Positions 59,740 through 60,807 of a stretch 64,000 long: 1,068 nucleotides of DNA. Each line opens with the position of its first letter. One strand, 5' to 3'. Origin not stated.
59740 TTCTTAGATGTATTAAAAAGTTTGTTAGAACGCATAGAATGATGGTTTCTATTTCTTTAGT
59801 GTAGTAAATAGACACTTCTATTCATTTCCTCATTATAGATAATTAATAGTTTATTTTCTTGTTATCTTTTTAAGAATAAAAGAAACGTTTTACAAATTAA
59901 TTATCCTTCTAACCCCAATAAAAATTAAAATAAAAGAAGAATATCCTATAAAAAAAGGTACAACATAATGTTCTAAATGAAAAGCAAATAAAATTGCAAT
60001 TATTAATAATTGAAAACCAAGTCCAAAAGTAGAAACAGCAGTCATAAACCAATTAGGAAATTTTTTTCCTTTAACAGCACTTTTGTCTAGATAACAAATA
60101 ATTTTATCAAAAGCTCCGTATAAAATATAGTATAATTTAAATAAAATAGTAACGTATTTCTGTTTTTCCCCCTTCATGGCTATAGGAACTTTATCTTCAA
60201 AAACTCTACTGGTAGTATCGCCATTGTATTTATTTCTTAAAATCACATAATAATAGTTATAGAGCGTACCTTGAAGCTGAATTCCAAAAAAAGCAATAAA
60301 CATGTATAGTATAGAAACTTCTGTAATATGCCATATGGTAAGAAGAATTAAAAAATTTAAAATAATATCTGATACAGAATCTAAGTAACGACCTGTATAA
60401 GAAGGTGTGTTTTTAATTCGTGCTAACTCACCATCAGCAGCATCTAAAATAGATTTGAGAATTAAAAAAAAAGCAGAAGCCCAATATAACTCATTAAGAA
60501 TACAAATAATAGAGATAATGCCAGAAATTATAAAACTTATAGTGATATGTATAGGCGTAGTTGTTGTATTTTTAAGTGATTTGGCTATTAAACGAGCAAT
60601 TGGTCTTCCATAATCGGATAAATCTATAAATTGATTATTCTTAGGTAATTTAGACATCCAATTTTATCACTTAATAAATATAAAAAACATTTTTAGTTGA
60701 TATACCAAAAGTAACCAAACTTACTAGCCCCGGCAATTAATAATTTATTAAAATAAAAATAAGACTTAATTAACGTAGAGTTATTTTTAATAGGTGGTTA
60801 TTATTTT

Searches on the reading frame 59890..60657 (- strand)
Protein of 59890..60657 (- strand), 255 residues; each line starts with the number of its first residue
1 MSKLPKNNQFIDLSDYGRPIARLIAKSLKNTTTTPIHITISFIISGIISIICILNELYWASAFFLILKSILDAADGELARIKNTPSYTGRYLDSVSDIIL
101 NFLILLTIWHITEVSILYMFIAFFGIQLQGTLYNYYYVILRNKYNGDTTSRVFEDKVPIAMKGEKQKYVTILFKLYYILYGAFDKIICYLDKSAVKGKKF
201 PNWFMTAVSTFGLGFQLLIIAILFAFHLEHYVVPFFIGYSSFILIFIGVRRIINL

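Call 7: search_protein_families(library=pfam, proteins=[window:59890-60657:-], max_evalue=0.01)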
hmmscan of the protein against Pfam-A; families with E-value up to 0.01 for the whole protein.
window:59890-60657:- (255 aa): 1 family
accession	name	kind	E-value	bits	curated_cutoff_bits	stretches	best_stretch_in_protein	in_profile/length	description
PF01066.26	CDP-OH_P_transf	-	2.7e-12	47.8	22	1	33-170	2-125/152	CDP-alcohol phosphatidyltransferase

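Call 27: search_protein_families(library=ncbifam, proteins=[window:59890-60657:-], max_evalue=0.01)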
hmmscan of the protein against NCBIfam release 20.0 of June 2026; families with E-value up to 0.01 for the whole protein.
window:59890-60657:- (255 aa): 10 families
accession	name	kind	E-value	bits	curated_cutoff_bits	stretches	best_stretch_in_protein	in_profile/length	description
NF040950.1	archin_ph_syn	equivalog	9.9e-16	58.1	180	1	20-125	11-119/191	archaetidylinositol phosphate synthase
NF041135.1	IPPtranDIPPsyn_Thcocales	equivalog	1.7e-13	50.4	580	1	18-178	236-393/419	bifunctional L-myo-inositol-1-phosphate cytidylyltransferase/CDP-L-myo-inositol myo-inositolphosphotransferase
TIGR00473.1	pssA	equivalog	2.9e-08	34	107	1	39-99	1-61/153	CDP-diacylglycerol--serine O-phosphatidyltransferase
NF038087.1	arch_ser_synth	exception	1.3e-05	24.9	240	1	37-143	9-120/216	archaetidylserine synthase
NF045883.1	PIPSynth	equivalog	2e-05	24.4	170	1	22-106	12-97/197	phosphatidylinositol phosphate synthase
NF052561.1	PIPSynBT1523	equivalog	0.00014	21.6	350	1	37-132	40-134/232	hypothetical protein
TIGR00560.1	pgsA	equivalog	0.00023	21.7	109.1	1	34-122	3-99/183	CDP-diacylglycerol--glycerol-3-phosphate 3-phosphatidyltransferase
TIGR04217.1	archae_ser_T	exception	0.0011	18.7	200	1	35-233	10-199/221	archaetidylserine synthase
NF053678.1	ClpnSynClsA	equivalog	0.0014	18.8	240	1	55-122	28-96/180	cardiolipin synthase ClsA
NF038086.1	anchor_synt_A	exception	0.0033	17.3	200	1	44-99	19-72/222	protein sorting system archaetidylserine synthase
